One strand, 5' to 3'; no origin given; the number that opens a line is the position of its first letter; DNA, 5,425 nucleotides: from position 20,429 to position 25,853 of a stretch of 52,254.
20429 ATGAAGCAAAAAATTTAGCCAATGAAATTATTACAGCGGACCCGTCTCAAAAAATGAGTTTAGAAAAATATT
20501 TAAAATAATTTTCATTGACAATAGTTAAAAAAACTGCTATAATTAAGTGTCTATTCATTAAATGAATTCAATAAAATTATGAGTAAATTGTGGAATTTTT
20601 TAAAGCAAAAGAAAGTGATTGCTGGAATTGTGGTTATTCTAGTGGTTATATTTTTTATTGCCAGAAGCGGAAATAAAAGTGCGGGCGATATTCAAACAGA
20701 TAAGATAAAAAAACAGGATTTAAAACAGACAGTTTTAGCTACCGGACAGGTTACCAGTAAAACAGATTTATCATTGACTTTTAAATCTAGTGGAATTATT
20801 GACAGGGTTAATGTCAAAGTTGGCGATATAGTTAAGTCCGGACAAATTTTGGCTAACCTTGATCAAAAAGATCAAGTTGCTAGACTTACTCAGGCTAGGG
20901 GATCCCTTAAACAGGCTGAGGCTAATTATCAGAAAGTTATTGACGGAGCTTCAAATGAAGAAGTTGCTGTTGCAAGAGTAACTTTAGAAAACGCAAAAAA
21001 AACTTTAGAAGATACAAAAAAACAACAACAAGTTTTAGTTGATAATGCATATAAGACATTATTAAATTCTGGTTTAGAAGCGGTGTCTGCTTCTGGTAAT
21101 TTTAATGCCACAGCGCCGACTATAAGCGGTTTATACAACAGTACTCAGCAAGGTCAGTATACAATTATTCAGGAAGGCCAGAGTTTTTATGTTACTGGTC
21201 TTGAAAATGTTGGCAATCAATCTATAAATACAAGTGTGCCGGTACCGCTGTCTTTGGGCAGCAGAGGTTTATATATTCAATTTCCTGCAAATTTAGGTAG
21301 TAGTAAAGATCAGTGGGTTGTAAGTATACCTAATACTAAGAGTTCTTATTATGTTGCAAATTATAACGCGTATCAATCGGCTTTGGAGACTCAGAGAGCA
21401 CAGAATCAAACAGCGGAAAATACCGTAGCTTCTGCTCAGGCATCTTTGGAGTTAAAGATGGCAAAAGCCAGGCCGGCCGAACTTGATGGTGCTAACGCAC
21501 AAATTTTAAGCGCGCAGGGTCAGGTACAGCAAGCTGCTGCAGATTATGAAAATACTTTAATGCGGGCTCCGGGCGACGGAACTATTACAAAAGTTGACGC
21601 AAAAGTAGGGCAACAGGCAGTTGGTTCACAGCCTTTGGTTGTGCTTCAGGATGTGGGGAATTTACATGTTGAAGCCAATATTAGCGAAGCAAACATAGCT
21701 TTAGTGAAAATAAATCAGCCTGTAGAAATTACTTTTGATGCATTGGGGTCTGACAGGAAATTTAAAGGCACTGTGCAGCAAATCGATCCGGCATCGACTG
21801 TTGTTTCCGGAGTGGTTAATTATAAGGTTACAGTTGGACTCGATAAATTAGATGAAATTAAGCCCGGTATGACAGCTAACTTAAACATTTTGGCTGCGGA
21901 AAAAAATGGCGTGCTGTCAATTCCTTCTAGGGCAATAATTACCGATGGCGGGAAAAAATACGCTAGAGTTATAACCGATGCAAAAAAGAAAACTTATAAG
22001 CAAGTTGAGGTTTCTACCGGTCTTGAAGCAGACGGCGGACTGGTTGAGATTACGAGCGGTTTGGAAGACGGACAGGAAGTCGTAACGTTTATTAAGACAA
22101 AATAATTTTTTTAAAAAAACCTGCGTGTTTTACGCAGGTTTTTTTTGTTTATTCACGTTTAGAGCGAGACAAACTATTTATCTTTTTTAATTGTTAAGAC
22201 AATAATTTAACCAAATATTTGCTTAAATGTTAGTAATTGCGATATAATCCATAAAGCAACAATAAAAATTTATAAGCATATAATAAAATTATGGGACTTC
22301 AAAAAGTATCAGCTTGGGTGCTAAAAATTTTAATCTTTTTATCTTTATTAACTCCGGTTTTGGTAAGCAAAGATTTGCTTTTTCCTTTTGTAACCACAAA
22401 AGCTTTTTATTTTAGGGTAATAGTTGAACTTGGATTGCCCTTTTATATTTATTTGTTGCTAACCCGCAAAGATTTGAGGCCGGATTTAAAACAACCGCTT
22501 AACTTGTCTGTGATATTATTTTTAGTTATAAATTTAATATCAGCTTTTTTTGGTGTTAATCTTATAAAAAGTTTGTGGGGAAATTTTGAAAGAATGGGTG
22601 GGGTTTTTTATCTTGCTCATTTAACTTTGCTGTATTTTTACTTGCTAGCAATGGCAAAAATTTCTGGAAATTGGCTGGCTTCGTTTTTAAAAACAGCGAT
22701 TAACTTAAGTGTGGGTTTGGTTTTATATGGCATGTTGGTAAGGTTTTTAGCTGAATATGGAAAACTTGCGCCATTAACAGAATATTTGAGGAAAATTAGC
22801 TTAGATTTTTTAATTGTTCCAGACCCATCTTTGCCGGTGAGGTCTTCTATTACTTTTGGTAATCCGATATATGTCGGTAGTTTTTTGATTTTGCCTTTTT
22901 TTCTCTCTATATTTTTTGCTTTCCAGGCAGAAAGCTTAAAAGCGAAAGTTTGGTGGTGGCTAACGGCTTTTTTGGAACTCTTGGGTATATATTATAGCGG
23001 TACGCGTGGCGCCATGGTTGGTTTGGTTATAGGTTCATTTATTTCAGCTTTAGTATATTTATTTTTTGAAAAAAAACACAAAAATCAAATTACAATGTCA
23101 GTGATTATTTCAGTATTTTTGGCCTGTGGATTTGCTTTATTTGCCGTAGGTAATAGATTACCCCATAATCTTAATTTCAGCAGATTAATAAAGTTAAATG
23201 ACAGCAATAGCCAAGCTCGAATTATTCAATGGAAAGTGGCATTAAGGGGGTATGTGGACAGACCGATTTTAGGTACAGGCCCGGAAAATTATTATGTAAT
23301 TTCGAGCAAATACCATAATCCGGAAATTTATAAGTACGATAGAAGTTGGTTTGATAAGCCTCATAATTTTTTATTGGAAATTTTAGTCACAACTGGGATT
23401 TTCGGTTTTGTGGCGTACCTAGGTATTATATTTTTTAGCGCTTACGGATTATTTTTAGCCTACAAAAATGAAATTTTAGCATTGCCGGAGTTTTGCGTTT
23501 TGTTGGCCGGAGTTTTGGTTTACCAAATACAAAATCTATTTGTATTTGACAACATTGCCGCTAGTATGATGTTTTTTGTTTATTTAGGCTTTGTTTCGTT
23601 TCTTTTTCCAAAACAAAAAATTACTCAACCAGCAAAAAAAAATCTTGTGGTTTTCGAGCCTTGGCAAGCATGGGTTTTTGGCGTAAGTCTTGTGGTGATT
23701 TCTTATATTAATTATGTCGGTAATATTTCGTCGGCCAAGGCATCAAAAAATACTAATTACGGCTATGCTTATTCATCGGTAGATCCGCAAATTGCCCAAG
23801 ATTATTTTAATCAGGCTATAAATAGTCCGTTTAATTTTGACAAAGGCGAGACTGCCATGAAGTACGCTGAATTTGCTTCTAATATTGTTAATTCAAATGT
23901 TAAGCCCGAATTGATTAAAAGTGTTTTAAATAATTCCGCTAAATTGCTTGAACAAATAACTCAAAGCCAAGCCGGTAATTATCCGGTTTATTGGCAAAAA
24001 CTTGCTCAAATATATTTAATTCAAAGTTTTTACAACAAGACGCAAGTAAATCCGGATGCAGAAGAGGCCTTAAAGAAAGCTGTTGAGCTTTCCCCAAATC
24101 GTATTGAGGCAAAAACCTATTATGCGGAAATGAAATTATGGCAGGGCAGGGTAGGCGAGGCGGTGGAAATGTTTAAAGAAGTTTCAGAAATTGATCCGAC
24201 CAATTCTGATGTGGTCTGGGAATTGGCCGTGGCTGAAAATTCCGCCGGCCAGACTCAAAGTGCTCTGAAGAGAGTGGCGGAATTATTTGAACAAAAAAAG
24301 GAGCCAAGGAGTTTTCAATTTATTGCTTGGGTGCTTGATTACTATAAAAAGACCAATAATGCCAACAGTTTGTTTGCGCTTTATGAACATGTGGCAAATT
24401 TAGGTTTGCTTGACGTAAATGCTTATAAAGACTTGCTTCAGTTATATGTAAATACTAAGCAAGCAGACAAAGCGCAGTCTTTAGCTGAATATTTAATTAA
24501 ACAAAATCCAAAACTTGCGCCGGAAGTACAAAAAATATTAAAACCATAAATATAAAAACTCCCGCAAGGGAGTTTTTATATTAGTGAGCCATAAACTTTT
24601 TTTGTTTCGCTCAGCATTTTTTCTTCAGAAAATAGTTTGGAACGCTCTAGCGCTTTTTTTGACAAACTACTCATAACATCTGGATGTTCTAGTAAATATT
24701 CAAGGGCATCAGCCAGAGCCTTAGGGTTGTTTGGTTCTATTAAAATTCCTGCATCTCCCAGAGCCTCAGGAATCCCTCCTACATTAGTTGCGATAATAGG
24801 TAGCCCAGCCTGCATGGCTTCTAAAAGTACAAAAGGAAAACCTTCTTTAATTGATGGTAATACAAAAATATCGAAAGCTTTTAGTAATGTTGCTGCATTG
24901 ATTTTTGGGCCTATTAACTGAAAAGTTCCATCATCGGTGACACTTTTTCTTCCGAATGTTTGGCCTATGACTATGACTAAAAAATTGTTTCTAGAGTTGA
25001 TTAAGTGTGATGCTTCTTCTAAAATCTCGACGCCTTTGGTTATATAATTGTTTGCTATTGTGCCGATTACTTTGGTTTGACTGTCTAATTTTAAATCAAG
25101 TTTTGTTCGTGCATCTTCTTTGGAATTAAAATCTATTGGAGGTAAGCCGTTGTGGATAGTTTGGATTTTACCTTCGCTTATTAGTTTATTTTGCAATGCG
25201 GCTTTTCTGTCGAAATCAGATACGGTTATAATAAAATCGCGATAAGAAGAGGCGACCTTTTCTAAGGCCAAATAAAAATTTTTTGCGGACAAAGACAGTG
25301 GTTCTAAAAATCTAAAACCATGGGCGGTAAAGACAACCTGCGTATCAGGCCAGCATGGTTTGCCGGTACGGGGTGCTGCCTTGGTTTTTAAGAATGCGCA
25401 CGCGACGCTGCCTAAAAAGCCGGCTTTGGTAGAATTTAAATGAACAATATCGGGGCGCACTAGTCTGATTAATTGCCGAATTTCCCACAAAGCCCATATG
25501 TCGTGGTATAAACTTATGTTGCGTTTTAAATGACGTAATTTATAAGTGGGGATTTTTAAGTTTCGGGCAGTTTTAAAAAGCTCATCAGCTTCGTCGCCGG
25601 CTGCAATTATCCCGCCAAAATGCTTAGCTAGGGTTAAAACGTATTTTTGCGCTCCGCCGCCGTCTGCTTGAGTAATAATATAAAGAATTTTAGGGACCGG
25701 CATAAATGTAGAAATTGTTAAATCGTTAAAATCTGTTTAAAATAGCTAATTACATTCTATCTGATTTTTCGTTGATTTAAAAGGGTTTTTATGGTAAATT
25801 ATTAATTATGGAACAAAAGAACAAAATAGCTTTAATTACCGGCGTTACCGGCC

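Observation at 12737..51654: Surface (S-layer-like) protein followed by about 35 kb of glycosylation genes: candidate protein O-glycosylation system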

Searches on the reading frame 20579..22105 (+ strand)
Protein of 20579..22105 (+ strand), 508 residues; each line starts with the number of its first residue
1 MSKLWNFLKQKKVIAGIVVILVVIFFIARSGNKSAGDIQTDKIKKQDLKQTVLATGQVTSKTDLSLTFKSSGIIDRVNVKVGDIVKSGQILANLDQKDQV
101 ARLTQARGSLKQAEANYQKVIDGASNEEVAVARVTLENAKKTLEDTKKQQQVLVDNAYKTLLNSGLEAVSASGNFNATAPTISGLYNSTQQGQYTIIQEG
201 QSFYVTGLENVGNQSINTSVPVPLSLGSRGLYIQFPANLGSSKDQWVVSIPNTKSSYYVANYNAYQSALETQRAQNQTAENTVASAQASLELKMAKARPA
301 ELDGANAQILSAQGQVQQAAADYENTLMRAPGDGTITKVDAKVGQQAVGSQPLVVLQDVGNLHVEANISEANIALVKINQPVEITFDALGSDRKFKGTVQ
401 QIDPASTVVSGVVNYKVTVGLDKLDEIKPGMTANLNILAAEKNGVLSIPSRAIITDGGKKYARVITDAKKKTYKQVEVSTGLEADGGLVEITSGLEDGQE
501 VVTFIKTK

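Call 3: search_protein_families(library=pfam, proteins=[window:20579-22105:+], max_evalue=0.01)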
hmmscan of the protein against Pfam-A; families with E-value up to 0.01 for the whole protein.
window:20579-22105:+ (508 aa): 4 families
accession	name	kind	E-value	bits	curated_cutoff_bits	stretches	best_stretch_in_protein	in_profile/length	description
PF16576.10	HlyD_D23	-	5.1e-17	62.3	30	1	258-433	56-214/214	Barrel-sandwich domain of CusB or HlyD membrane-fusion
PF13437.12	HlyD_3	-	4.4e-14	53.5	22.2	1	329-430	3-106/106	HlyD family secretion protein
PF13533.13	Biotin_lipoyl_2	-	3.5e-07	30.3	29.8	1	66-95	3-32/32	Biotin-lipoyl like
PF00364.28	Biotin_lipoyl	-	2.2e-05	24.6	22.1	0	61-94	40-73/73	Biotin-requiring enzyme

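Call 18: search_protein_families(library=ncbifam, proteins=[window:20579-22105:+], max_evalue=0.01)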
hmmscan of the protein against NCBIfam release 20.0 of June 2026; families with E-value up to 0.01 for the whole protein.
window:20579-22105:+ (508 aa): 20 families
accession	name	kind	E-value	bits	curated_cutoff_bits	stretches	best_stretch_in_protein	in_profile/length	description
TIGR01730.1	RND_mfp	subfamily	2.6e-45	154.8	94.9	2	261-503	72-307/322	efflux RND transporter periplasmic adaptor subunit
NF008606.0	PRK11578.1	equivalog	2.4e-28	99.3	342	2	274-503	131-362/371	macrolide transporter subunit MacA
NF002939.0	PRK03598.1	equivalog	2.3e-24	86.2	393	2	14-151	7-135/332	secretion protein HlyD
TIGR00998.1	8a0101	subfamily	1.9e-23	82.9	390.8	2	277-413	149-292/334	EmrA/EmrK family multidrug efflux transporter periplasmic adaptor subunit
TIGR02971.1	heterocyst_DevB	subfamily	2.7e-22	79.6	129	2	266-403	148-279/327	ABC exporter membrane fusion protein, DevB family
TIGR00999.1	8a0102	subfamily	8.4e-21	74.3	319.3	1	287-503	53-264/271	CzcB/NccB family metal efflux transporter periplasmic adaptor subunit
NF011715.0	PRK15136.1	equivalog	3.9e-16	58.7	563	2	273-403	157-293/390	multidrug efflux MFS transporter periplasmic adaptor subunit EmrA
TIGR01843.1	type_I_hlyD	subfamily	1.5e-14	53.8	208.65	2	262-441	204-400/422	HlyD family type I secretion periplasmic adaptor subunit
NF045904.1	RND-peri-MexE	equivalog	7.9e-14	51.3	714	2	30-128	30-128/390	multidrug efflux RND transporter periplasmic adaptor subunit MexE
NF007785.0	PRK10476.1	equivalog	3.6e-13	49.1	376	1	263-402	146-284/347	multidrug transporter subunit MdtN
NF007303.0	PRK09783.1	subfamily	7.5e-13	47.7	390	1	327-503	216-386/414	copper/silver efflux system membrane fusion protein CusB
NF007850.1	PRK10559.1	equivalog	2e-12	46.8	400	1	263-421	88-241/303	p-hydroxybenzoic acid efflux pump subunit AaeA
NF038010.1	ABC_adapt_DarC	equivalog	3e-12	46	450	1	305-507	210-406/417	darobactin export ABC transporter periplasmic adaptor subunit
TIGR03794.1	NHLM_micro_HlyD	equivalog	4.7e-11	42.2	156.2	1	51-362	45-289/421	NHLP bacteriocin system secretion protein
NF045680.1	DiMtlExpIhpB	equivalog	5.8e-09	35.4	450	1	317-501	132-306/326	divalent metal ion exporter adaptor subunit IhpB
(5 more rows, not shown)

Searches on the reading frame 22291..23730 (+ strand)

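Call 91: search_protein_families(library=pfam, proteins=[window:22291-23730:+], max_evalue=10)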
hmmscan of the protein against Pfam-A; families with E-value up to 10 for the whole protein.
window:22291-23730:+ (480 aa): 3 families
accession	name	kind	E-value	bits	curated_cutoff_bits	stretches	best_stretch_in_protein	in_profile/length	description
PF04932.20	Wzy_C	-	5.7e-23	81.8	31.7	1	225-377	2-149/149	O-Antigen ligase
PF23021.3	6TM_2nd_PGAP2IP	-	0.011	16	27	1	191-286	43-139/181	PGAP2IP, second transmembrane domain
PF13567.11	DUF4131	-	0.096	12.8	31.6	1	245-308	8-65/165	Domain of unknown function (DUF4131)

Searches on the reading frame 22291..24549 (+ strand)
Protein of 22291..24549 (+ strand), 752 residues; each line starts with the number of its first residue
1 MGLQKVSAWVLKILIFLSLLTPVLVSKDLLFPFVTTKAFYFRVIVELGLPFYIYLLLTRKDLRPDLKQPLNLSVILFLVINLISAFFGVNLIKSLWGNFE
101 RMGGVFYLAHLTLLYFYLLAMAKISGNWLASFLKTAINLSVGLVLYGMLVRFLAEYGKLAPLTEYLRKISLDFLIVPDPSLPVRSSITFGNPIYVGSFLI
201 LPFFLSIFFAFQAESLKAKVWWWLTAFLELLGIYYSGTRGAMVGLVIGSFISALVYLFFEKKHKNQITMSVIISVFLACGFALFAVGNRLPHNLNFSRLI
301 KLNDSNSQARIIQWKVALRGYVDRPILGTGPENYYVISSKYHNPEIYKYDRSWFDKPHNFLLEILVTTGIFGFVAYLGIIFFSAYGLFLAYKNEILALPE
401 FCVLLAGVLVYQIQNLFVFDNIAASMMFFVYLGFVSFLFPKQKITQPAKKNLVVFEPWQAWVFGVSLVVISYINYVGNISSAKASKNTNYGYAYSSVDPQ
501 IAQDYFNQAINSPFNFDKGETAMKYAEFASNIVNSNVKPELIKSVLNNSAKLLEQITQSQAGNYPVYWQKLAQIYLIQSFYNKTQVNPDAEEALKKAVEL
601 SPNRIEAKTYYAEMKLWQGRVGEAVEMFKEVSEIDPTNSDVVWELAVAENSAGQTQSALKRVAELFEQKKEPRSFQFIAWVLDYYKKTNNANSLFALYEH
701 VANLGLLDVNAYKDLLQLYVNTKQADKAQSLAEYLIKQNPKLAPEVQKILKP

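Call 3: search_protein_families(library=pfam, proteins=[window:22291-24549:+], max_evalue=0.01)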
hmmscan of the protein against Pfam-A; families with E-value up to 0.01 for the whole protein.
window:22291-24549:+ (752 aa): 11 families
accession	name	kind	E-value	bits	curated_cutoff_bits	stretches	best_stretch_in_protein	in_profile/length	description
PF04932.20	Wzy_C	-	1.3e-22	80.7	31.7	1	225-377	2-149/149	O-Antigen ligase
PF14559.12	TPR_19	-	3.4e-12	46.9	25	1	618-673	4-60/68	Tetratricopeptide repeat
PF23914.1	TPR_CcmH_CycH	-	1.8e-06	28.3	42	1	588-663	67-145/158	Cytochrome c-type biogenesis protein H TPR domain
PF13428.12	TPR_14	-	5.4e-06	27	23.5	0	606-646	2-42/44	Tetratricopeptide repeat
PF14561.12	TPR_20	-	0.00097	19.9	25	0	633-671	16-54/90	Tetratricopeptide repeat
PF13414.12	TPR_11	-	0.0012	19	26.8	0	618-648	7-37/42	TPR repeat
PF07719.23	TPR_2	-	0.0016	18.9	27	0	611-638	7-34/34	Tetratricopeptide repeat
PF13181.12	TPR_8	-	0.0016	18.9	25.7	0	590-603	20-33/34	Tetratricopeptide repeat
PF00515.34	TPR_1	-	0.0021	18.3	27.8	0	617-638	13-34/34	Tetratricopeptide repeat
PF13431.12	TPR_17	-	0.0028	18.2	24.4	0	628-659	2-33/34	Tetratricopeptide repeat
PF03704.23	BTAD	-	0.0052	17.6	22.1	0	590-661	47-118/146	Bacterial transcriptional activator domain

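Call 18: search_protein_families(library=ncbifam, proteins=[window:22291-24549:+], max_evalue=0.01)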
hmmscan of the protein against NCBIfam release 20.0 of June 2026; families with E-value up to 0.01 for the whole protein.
window:22291-24549:+ (752 aa): 13 families
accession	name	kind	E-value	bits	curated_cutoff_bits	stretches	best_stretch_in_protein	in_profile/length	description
TIGR02917.1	PEP_TPR_lipo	equivalog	5.4e-11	41.1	312.2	1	554-747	455-639/899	XrtA/PEP-CTERM system TPR-repeat protein PrsT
TIGR00947.1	2A73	equivalog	3.2e-08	33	366.4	1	30-384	32-362/425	IctB family putative bicarbonate transporter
NF040959.1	MamA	equivalog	1e-06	28.3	200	1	615-664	47-96/204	magnetosome protein MamA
NF008757.0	PRK11788.1-5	equivalog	3.1e-06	26.6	363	1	570-731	178-337/388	lipopolysaccharide assembly protein LapB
TIGR00990.1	3a0801s09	subfamily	6.5e-06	25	757.25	1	588-656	525-593/615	mitochondrial import receptor subunit TOM70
NF052415.1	T3SS_chap_SctY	equivalog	0.00016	22.2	70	0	611-671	12-72/106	type III secretion apparatus assembly chaperone SctY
NF008756.0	PRK11788.1-4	equivalog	0.00024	20.2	474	0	569-667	177-277/389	lipopolysaccharide assembly protein LapB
NF033762.1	social_mot_Tgl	equivalog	0.00067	19.1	225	0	589-631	84-126/252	social motility TPR repeat lipoprotein Tgl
TIGR02552.1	LcrH_SycD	equivalog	0.0014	18.3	104.8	1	591-661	4-74/136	SycD/LcrH family type III secretion system chaperone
NF033758.1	gliding_GltE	equivalog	0.0024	16.9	225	1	588-736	69-215/411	adventurous gliding motility TPR repeat lipoprotein GltE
NF033920.0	C39_PA2778_fam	equivalog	0.0025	17.3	150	1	562-663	148-248/255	PA2778 family cysteine peptidase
NF008755.0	PRK11788.1-3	equivalog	0.0029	17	430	1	583-694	191-304/388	lipopolysaccharide assembly protein LapB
TIGR02521.1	type_IV_pilW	equivalog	0.0038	16.8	154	0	561-658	125-222/234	type IV pilus biogenesis/stability protein PilW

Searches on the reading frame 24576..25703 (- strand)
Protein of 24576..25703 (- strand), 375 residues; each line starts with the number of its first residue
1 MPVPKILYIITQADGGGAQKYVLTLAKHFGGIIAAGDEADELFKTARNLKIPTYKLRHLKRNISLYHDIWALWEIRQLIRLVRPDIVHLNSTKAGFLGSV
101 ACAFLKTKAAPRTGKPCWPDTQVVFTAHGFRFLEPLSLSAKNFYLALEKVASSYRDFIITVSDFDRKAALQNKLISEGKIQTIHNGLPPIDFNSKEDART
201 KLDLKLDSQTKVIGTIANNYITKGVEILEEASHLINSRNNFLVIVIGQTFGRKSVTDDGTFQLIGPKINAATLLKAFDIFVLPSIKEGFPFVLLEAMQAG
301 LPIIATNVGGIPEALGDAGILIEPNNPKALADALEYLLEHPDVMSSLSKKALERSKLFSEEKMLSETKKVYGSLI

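Call 3: search_protein_families(library=pfam, proteins=[window:24576-25703:-], max_evalue=0.01)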
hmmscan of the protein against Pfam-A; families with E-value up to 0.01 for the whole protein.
window:24576-25703:- (375 aa): 7 families
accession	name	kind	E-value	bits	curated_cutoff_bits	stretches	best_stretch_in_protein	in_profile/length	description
PF13692.12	Glyco_trans_1_4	-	3.6e-26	92.6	27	1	211-339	2-141/142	Glycosyl transferases group 1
PF00534.26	Glycos_transf_1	-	1.7e-25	90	26.4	1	204-352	9-170/172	Glycosyl transferases group 1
PF13439.12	Glyco_transf_4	-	7.3e-15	55.8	28.5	1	16-187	2-166/170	Glycosyltransferase Family 4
PF13579.12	Glyco_trans_4_4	-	3.4e-11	44.2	29.7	1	49-186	38-158/158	Glycosyl transferase 4-like domain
PF20706.3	GT4-conflict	-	1.1e-05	25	26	1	272-318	277-323/385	Family 4 Glycosyltransferase in conflict systems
PF13524.12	Glyco_trans_1_2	-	0.0052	17.2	25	1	289-354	63-128/144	Glycosyl transferase-like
PF13477.12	Glyco_trans_4_2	-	0.0085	16.7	23.4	0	55-105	46-97/139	Glycosyl transferase 4-like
